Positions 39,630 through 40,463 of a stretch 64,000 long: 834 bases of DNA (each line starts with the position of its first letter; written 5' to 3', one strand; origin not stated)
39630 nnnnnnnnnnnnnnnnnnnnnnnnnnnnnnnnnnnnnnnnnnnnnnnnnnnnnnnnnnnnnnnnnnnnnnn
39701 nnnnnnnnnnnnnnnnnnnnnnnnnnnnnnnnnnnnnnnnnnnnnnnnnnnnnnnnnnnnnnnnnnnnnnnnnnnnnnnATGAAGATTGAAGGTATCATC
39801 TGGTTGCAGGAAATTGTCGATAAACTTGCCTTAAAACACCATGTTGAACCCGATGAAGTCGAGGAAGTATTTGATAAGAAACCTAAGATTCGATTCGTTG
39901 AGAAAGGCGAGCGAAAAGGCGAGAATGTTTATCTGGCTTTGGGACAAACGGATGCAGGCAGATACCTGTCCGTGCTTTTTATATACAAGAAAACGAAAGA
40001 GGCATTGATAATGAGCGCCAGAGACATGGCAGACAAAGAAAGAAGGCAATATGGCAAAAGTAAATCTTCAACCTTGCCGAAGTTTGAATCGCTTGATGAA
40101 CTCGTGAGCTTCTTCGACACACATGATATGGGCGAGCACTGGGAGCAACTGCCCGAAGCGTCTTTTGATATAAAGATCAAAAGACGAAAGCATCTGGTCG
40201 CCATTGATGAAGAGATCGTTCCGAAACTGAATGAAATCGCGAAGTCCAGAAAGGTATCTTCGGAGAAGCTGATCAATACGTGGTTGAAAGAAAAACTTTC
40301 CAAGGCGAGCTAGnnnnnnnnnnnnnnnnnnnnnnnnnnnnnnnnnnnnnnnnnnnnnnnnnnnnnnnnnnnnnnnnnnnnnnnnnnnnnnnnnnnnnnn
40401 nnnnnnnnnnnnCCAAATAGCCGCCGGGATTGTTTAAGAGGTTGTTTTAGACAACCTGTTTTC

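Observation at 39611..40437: A roughly 610-bp cassette carrying a brnT-brnA-like gene inserted at the 3-prime end of rhaI, flanked by 107-bp direct repeats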

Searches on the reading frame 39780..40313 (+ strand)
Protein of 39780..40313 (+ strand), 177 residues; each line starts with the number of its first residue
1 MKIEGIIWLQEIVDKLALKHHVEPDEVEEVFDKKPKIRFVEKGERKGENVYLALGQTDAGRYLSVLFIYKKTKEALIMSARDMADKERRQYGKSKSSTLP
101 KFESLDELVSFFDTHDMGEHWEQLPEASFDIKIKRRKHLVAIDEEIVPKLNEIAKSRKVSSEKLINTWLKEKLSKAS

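Call 5: search_protein_families(library=pfam, proteins=[window:39780-40313:+], max_evalue=0.01)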
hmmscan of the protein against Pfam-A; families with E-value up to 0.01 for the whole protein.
window:39780-40313:+ (177 aa): 3 families
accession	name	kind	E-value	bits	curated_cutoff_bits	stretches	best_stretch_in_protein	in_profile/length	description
PF04365.19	BrnT_toxin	-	2.3e-10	41.1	34.5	1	18-87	11-77/77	Ribonuclease toxin, BrnT, of type II toxin-antitoxin system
PF12441.14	CopG_antitoxin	-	3.8e-09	37.6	28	1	98-172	2-79/79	CopG antitoxin of type II toxin-antitoxin system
PF22714.1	SNaCT8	-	0.0072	16.8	27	0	65-126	80-140/164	Short NACHT-associated C-Terminal domain, family 8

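Call 7: find_encoding_contigs(protein=window:39780-40313:+, flank=6000, max_places=10)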
Protein window:39780-40313:+ (177 aa): 3 contigs read that carry it; 3 places shown.
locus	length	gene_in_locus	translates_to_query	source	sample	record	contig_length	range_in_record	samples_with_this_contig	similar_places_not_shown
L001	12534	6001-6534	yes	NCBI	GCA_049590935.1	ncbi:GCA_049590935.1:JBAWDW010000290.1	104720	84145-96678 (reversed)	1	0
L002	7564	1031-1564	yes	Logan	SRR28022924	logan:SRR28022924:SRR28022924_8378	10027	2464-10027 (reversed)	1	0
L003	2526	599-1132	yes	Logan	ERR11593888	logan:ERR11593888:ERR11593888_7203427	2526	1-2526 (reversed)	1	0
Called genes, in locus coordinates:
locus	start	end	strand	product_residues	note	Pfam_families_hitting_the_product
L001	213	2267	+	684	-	PF02321:OEP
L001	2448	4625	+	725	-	PF00596:Aldolase_II, PF00106:adh_short, PF08659:KR (weak), PF13561:adh_short_C2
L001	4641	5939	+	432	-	PF01261:AP_endonuc_2 (weak)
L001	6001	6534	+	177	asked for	PF04365:BrnT_toxin, PF12441:CopG_antitoxin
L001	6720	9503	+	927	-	PF25788:Ig_Rha78A_N, PF08531:Bac_rhamnosid_N, PF05592:Bac_rhamnosid, PF17389:Bac_rhamnosid6H, PF17390:Bac_rhamnosid_C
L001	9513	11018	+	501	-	PF00370:FGGY_N, PF02782:FGGY_C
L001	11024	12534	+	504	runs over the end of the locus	PF03193:RsgA_GTPase (faint), PF00005:ABC_tran, PF13304:AAA_21 (faint), PF00005:ABC_tran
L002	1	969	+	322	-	?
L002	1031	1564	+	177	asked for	PF04365:BrnT_toxin, PF12441:CopG_antitoxin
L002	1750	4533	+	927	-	PF25788:Ig_Rha78A_N, PF08531:Bac_rhamnosid_N, PF05592:Bac_rhamnosid, PF17389:Bac_rhamnosid6H, PF17390:Bac_rhamnosid_C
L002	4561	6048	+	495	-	PF00370:FGGY_N, PF02782:FGGY_C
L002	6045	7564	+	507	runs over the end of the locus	PF03193:RsgA_GTPase (faint), PF00005:ABC_tran, PF13304:AAA_21 (faint), PF00005:ABC_tran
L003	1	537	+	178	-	?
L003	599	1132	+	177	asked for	PF04365:BrnT_toxin, PF12441:CopG_antitoxin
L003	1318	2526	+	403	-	?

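Call 20: find_homologous_proteins(query=window:39780-40313:+, max_evalue=0.001)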
Query window:39780-40313:+ (177 aa): 119 proteins with E <= 0.001 among 193 candidates.
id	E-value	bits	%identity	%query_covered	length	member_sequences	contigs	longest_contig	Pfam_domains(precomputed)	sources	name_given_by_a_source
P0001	1.9e-78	280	80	100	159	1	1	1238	PF12441.15,PF04365.20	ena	-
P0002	1.4e-73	264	65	99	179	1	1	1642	PF12441.15,PF04365.20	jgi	jgi:uncharacterized DUF497 family protein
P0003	4.2e-68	246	65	98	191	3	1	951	PF12441.15,PF04365.20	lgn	-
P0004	7.8e-59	216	60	95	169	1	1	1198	PF12441.15,PF04365.20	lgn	-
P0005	4.0e-55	204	58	99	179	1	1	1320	PF04365.20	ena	-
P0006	7.0e-55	203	69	76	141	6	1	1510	PF12441.15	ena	-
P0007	1.1e-54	203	60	86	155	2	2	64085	PF12441.15,PF04365.20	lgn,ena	-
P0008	1.3e-53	199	58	92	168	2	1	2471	PF04365.20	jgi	-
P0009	6.6e-53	197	54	98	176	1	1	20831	PF04365.20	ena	-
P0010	8.1e-53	197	54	100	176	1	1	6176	PF12441.15,PF04365.20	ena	-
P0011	9.4e-44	167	63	72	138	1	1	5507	PF12441.15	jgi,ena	jgi:hypothetical protein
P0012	1.3e-42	163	83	53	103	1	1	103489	PF04365.20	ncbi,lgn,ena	-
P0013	2.3e-42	163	83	53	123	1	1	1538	PF04365.20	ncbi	-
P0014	3.2e-40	156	80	53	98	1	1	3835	PF04365.20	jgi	jgi:uncharacterized DUF497 family protein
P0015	4.4e-40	155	78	53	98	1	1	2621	PF04365.20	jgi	jgi:uncharacterized DUF497 family protein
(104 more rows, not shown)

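Call 22: find_encoding_contigs(protein=P0007, flank=4000, max_places=4)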
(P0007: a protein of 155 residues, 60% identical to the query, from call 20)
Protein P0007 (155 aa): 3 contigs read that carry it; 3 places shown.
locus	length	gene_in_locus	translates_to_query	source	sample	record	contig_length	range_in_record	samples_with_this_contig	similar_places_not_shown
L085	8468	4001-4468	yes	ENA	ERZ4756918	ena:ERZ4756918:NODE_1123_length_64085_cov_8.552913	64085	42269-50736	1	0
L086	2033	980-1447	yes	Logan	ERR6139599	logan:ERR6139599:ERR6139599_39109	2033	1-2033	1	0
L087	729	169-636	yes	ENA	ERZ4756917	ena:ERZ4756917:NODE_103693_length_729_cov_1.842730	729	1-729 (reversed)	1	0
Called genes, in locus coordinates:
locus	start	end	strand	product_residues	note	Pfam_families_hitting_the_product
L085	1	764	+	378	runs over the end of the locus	PF02388:FemAB, PF13480:Acetyltransf_6, PF02388:FemAB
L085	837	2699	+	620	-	PF17650:RACo_linker, PF17651:Raco_middle, PF14574:RACo_C_ter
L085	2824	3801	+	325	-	PF01073:3Beta_HSD, PF01370:Epimerase, PF02719:Polysacc_synt_2, PF04321:RmlD_sub_bind, PF05368:NmrA, PF13460:NAD_binding_10, PF16363:GDP_Man_Dehyd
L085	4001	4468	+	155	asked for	PF04365:BrnT_toxin (weak), PF12441:CopG_antitoxin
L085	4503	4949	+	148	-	PF03352:Adenine_glyco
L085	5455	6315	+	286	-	PF04909:Amidohydro_2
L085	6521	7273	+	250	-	PF00923:TAL_FSA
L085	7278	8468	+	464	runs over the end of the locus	PF12390:Se-cys_synth_N, PF03841:SelA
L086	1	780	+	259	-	?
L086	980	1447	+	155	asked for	PF04365:BrnT_toxin (weak), PF12441:CopG_antitoxin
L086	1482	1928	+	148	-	PF03352:Adenine_glyco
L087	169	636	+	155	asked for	PF04365:BrnT_toxin (weak), PF12441:CopG_antitoxin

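Call 23: find_encoding_contigs(protein=P0009, flank=4000, max_places=4)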
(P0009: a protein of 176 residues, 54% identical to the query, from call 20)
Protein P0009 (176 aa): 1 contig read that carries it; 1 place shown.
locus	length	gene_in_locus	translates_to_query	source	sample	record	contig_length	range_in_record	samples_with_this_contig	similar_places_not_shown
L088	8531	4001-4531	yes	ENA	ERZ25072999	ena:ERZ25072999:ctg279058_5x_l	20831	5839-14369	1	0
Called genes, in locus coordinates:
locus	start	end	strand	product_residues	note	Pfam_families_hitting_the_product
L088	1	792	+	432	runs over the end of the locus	PF13529:Peptidase_C39_2, PF23914:TPR_CcmH_CycH (faint), PF13414:TPR_11 (faint), PF13428:TPR_14 (faint), PF13432:TPR_16 (faint), PF14559:TPR_19 (faint), PF13431:TPR_17 (faint), PF00515:TPR_1 (faint), +3 more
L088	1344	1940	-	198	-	PF05685:Uma2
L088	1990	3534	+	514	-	PF03023:MurJ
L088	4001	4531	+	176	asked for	PF04365:BrnT_toxin (weak)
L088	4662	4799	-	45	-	-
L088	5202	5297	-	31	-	-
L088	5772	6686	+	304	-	PF04055:Radical_SAM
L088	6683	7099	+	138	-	PF19902:DUF6375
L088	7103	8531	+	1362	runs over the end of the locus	-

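Call 24: find_encoding_contigs(protein=P0010, flank=4000, max_places=4)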
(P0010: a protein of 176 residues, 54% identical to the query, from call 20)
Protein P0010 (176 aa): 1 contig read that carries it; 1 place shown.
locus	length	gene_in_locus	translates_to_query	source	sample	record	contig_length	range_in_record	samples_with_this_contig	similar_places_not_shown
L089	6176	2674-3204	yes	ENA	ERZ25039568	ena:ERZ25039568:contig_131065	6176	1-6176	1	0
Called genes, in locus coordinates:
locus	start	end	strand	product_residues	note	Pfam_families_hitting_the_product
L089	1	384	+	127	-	?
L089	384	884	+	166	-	-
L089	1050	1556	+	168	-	-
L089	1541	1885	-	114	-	-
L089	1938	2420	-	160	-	PF07690:MFS_1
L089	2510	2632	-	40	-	-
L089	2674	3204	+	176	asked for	PF04365:BrnT_toxin (weak), PF12441:CopG_antitoxin (weak)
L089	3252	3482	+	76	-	-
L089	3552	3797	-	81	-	-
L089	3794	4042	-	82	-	-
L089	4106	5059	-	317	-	PF00474:SSF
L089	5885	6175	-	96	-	?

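Call 33: find_encoding_contigs(protein=P0001, flank=3000, max_places=3)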
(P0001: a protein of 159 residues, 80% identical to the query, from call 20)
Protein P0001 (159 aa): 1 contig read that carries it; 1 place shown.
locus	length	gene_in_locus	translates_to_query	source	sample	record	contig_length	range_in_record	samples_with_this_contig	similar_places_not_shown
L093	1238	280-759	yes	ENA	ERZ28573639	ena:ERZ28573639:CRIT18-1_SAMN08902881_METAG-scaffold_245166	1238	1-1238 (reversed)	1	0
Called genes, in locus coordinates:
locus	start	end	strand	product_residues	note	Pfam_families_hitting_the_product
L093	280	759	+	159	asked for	PF04365:BrnT_toxin, PF12441:CopG_antitoxin (weak)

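Call 34: find_encoding_contigs(protein=P0012, flank=5000, max_places=3)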
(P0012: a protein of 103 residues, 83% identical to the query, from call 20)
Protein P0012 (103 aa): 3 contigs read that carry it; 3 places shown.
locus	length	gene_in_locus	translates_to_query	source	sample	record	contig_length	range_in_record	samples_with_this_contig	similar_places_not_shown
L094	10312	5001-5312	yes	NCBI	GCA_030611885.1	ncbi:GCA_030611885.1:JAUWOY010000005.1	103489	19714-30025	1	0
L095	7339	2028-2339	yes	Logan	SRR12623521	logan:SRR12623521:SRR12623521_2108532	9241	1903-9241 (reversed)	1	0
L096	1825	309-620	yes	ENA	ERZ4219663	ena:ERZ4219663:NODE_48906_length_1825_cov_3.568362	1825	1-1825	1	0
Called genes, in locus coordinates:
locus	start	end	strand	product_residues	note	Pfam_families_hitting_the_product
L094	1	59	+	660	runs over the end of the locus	PF03063:Prismane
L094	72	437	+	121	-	-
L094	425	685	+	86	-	PF05016:ParE_toxin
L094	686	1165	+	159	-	PF01909:NTP_transf_2, PF18765:Polbeta (weak)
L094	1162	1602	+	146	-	PF05168:HEPN (weak)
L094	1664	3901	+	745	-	PF18537:CODH_A_N, PF03598:CdhC, PF19436:ACS_CODH_B_C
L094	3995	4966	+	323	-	PF03599:CdhD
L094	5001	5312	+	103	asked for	PF04365:BrnT_toxin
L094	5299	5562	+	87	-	PF12441:CopG_antitoxin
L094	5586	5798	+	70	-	PF04255:DUF433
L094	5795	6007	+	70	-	-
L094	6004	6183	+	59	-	PF07927:HicA_toxin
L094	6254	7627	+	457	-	PF04060:FeS, PF03599:CdhD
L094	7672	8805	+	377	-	PF20434:BD-FAE (faint)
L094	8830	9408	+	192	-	PF01569:PAP2, PF14378:PAP2_3 (weak)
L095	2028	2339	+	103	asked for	PF04365:BrnT_toxin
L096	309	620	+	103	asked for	PF04365:BrnT_toxin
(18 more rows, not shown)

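Call 38: find_related_loci(query=window:39780-40313:+, collection=metagenome_contigs, flank=4000)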
Query window:39780-40313:+ (177 aa) in metagenome_contigs; peptide patterns used: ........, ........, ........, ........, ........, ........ (x = any residue, [..] = any of these).
347 stretches matched a pattern; 119 encode a relative of the query (tblastn E <= 1e-3); the best 80 are kept; 80 distinct loci.
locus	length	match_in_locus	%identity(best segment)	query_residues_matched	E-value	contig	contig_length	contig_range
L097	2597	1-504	64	9-176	2e-71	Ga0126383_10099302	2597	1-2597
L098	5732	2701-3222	62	1-173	3e-68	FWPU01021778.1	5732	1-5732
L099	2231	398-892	53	1-177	5e-53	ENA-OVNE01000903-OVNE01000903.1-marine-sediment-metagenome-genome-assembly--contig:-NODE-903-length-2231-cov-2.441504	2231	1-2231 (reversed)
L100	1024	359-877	50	1-173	3e-54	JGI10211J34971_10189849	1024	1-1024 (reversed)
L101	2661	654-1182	74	1-176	1e-50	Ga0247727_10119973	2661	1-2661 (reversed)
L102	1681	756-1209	87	1-177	4e-71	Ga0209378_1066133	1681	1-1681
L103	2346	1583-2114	81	1-177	4e-71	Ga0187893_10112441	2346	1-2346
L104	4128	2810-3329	81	1-173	2e-47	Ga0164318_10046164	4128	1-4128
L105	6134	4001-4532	72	1-177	2e-47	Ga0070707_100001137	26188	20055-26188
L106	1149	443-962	75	1-173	8e-62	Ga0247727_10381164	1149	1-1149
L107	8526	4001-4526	81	1-175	3e-68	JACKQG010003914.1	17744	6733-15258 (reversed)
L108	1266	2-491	86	15-177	1e-48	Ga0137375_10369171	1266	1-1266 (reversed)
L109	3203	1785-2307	78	1-174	3e-68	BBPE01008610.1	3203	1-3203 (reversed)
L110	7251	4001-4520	83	1-173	2e-68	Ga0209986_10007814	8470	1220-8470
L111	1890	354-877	85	1-177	9e-63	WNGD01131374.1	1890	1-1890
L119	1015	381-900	76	1-173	1e-47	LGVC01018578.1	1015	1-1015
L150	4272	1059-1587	72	1-176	4e-65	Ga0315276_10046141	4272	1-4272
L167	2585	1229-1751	73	1-174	2e-57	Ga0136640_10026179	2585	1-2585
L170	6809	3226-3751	70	1-175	3e-59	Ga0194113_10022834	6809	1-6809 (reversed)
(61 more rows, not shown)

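Call 75: search_protein_families(library=pfam, proteins=[L150:204-755:-, L150:2103-2402:+, L150:2177-2671:+, L119:1-237:+, L167:3-1001:+, L167:1865-2383:+, L170:3724-4047:+, L111:1496-1873:+], max_evalue=0.01)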
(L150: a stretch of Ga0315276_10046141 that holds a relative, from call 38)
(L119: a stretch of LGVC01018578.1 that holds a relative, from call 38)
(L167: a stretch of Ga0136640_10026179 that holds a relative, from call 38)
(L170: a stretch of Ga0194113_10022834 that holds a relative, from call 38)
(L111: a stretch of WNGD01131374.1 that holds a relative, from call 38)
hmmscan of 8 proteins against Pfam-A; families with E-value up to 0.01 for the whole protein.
L150:204-755:- (183 aa): 2 families
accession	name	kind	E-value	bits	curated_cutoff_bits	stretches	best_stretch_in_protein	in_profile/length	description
PF13495.12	Phage_int_SAM_4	-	1.3e-14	54.8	27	1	34-92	25-84/85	Phage integrase, N-terminal SAM-like domain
PF00589.27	Phage_integrase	-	0.00015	22.1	27.1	1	121-181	15-69/172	Phage integrase family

L150:2103-2402:+ (99 aa): 1 family
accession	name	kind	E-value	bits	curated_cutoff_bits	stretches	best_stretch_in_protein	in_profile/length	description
PF04221.18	RelB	-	8.7e-15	54.8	22.4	1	18-95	2-80/82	RelB antitoxin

L150:2177-2671:+ (164 aa): 2 families
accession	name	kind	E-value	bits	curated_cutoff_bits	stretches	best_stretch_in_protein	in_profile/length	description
PF15738.11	YafQ_toxin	-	3.9e-28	98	30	1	77-163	2-88/88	Bacterial toxin of type II toxin-antitoxin system, YafQ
PF05016.21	ParE_toxin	-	0.0097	16.9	23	0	79-158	2-85/89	ParE toxin of type II toxin-antitoxin system, parDE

L119:1-237:+ (78 aa): 1 family
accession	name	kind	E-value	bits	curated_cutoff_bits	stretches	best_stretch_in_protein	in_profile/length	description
PF12674.12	Zn_ribbon_2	-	4.1e-10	40.7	22.5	1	6-77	2-81/81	Putative zinc ribbon domain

L167:3-1001:+ (332 aa): 2 families
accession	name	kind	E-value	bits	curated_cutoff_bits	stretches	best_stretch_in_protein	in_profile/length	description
PF13620.12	CarboxypepD_reg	-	7.6e-08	33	32.3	1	247-325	1-79/82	Carboxypeptidase regulatory-like domain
PF17210.9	SdrD_B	-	0.00051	20.6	29.7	1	257-320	21-85/112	SdrD B-like domain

L167:1865-2383:+ (172 aa): 2 families
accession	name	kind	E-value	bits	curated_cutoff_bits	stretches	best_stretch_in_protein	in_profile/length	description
PF13620.12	CarboxypepD_reg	-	6.9e-07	30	32.3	1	81-159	1-79/82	Carboxypeptidase regulatory-like domain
PF17210.9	SdrD_B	-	0.00016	22.3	29.7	1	91-156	21-87/112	SdrD B-like domain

L170:3724-4047:+ (107 aa): 3 families
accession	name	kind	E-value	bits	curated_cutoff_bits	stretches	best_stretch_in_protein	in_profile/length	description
PF15919.11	HicB_lk_antitox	-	1.8e-14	54.4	27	1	35-99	1-65/123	HicB_like antitoxin of bacterial toxin-antitoxin system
PF24113.1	DUF7387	-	1.1e-05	26.2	27.9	1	56-101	32-77/85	Family of unknown function (DUF7387)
PF21748.3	UPF0150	-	0.0048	17.2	27.3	1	41-81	15-55/64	UPF0150-like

L111:1496-1873:+ (126 aa): 1 family
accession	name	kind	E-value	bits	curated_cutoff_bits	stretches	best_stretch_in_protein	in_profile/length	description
PF04255.20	DUF433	-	1.6e-08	34.7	23.6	1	52-86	22-56/56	Protein of unknown function (DUF433)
